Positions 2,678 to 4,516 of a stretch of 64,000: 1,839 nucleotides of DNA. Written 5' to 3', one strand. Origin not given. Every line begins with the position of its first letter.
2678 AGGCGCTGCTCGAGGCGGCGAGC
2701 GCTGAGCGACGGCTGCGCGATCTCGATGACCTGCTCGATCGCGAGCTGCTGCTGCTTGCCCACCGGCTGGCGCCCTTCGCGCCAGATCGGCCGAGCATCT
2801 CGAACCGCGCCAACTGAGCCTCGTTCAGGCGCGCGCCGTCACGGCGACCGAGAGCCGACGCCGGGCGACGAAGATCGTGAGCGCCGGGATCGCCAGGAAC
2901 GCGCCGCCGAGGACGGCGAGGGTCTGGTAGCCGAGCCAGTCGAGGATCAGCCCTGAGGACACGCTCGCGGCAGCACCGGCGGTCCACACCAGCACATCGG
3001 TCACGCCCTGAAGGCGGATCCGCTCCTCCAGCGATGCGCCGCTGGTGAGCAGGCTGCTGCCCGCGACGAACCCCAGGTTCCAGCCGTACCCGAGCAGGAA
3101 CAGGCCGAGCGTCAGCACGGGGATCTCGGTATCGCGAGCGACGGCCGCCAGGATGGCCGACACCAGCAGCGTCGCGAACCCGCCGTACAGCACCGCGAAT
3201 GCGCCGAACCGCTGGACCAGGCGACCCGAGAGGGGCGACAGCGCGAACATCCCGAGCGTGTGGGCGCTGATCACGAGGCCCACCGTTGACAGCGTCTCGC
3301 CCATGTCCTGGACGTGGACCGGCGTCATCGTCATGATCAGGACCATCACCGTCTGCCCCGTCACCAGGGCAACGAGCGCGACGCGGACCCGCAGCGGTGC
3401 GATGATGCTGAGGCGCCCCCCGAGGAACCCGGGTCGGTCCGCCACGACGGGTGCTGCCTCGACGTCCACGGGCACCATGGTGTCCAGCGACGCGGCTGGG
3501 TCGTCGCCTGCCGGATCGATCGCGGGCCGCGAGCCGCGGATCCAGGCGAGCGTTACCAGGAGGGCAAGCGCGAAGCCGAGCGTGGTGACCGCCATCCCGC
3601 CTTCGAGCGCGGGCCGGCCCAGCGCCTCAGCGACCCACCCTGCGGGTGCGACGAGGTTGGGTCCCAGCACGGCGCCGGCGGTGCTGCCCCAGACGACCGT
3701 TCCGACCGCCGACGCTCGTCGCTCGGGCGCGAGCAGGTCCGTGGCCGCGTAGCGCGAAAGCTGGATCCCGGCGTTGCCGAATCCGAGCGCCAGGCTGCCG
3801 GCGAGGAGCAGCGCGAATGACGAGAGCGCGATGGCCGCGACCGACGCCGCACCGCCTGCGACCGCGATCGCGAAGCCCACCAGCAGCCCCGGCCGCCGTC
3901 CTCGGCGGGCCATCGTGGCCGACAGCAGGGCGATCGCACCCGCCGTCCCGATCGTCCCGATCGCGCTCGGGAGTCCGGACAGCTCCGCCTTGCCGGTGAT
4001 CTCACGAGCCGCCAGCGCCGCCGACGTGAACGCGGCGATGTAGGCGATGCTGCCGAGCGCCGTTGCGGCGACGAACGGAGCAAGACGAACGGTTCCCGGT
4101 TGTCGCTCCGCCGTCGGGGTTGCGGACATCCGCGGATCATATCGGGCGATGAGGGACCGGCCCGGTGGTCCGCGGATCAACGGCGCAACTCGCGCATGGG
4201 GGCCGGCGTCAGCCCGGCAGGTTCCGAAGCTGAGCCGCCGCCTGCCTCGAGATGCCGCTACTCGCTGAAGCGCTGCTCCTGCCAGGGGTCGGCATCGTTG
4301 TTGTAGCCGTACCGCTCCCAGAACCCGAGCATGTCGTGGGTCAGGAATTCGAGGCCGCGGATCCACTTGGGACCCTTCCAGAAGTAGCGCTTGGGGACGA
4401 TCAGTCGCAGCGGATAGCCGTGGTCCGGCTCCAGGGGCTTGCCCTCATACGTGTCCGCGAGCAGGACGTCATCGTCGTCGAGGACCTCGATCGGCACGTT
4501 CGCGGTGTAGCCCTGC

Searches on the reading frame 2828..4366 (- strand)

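Call 42: search_protein_families(library=pfam, proteins=[window:2828-4366:-], max_evalue=0.001)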
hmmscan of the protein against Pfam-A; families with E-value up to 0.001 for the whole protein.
window:2828-4366:- (513 aa): 2 families
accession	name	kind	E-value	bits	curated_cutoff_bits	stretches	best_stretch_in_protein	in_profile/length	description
PF07690.21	MFS_1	-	2.3e-19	70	33.4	2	330-503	2-176/347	Major Facilitator Superfamily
PF00083.30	Sugar_tr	-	0.00073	19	22.3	0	105-203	20-121/452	Sugar (and other) transporter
